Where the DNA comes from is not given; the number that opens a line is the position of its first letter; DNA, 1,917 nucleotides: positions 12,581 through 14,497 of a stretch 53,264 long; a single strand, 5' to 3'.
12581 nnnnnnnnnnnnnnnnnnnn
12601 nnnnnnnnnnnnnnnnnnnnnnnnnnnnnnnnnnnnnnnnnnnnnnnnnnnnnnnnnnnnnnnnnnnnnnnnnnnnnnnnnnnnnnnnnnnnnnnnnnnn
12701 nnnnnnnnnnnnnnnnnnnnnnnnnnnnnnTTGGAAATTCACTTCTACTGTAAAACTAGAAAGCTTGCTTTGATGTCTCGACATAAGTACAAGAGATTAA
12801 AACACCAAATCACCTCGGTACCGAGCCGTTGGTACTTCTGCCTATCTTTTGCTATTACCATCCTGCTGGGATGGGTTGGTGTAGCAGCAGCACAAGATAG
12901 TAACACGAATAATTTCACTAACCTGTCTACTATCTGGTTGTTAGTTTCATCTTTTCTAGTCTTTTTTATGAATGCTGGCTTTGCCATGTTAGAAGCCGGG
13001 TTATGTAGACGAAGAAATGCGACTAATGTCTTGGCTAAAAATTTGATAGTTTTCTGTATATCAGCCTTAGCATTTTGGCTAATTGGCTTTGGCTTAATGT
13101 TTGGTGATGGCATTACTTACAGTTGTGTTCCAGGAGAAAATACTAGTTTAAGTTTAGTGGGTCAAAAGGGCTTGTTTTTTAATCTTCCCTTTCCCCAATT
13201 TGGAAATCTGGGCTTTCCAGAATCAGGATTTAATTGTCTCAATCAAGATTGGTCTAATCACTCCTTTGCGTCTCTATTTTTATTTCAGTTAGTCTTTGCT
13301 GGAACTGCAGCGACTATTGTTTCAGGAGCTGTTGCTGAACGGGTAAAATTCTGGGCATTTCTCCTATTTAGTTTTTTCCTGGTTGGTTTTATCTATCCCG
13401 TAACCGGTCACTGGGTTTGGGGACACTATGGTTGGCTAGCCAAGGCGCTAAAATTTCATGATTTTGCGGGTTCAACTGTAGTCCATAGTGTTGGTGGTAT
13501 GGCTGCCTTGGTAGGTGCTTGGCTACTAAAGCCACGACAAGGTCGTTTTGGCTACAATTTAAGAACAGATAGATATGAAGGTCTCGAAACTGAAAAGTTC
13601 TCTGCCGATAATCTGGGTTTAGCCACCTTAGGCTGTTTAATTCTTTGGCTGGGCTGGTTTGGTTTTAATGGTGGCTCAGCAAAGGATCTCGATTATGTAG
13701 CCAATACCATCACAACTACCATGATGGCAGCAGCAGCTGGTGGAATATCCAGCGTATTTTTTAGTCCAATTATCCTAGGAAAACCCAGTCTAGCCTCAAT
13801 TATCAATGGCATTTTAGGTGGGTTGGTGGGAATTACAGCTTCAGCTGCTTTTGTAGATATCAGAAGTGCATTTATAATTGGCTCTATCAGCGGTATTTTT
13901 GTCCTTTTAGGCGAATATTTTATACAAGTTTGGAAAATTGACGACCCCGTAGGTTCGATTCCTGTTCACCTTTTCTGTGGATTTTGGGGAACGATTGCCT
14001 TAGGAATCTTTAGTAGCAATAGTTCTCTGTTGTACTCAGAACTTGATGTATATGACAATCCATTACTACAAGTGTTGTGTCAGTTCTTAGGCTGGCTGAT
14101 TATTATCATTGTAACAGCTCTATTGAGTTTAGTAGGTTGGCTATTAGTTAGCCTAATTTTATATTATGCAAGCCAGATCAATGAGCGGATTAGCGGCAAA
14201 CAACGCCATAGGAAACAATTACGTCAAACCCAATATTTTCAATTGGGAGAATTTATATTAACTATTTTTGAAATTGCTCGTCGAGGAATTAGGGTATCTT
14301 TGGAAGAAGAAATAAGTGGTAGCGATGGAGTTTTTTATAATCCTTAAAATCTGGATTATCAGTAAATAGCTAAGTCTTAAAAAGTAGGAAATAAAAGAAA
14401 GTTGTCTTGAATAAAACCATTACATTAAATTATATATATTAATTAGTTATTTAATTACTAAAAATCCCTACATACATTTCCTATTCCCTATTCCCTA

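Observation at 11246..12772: Catalytically intact standalone TnpB inserted 130 bp upstream of the ammonium transporter gene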

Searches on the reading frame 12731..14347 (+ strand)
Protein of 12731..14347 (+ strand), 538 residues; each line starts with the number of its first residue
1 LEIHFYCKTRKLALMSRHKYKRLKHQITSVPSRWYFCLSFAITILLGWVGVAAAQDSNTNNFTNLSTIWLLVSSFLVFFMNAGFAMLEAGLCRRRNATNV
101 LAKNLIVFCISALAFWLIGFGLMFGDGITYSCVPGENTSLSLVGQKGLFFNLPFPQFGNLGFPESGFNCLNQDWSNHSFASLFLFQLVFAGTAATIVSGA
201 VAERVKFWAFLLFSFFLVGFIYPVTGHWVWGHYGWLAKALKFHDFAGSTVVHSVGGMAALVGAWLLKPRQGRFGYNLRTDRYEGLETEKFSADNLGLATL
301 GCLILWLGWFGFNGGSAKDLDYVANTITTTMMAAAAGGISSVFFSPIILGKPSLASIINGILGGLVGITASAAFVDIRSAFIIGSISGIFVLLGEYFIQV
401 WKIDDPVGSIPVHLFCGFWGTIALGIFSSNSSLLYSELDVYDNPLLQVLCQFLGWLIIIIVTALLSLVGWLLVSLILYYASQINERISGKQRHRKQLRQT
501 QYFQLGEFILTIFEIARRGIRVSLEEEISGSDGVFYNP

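Call 3: search_protein_families(library=pfam, proteins=[window:12731-14347:+])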
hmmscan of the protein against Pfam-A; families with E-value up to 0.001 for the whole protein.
window:12731-14347:+ (538 aa): 1 family
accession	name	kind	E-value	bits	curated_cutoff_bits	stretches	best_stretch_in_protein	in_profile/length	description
PF00909.26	Ammonium_transp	-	8.3e-105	351.2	23.2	1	68-478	1-377/399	Ammonium Transporter Family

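Call 54: search_protein_families(library=ncbifam, proteins=[window:12773-14347:+])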
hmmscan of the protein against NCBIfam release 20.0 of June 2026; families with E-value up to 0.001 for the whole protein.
window:12773-14347:+ (524 aa): 3 families
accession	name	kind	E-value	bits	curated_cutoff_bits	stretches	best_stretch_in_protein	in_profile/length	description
TIGR00836.1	amt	subfamily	3.4e-103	345.7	343.3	1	53-462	2-382/406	ammonium transporter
TIGR03644.1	marine_trans_1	hypoth_equivalog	1.6e-93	313.7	514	1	51-444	3-374/404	probable ammonium transporter, marine subtype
NF007947.0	PRK10666.1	equivalog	1.2e-42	146.3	657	1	170-463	124-403/428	ammonium transporter AmtB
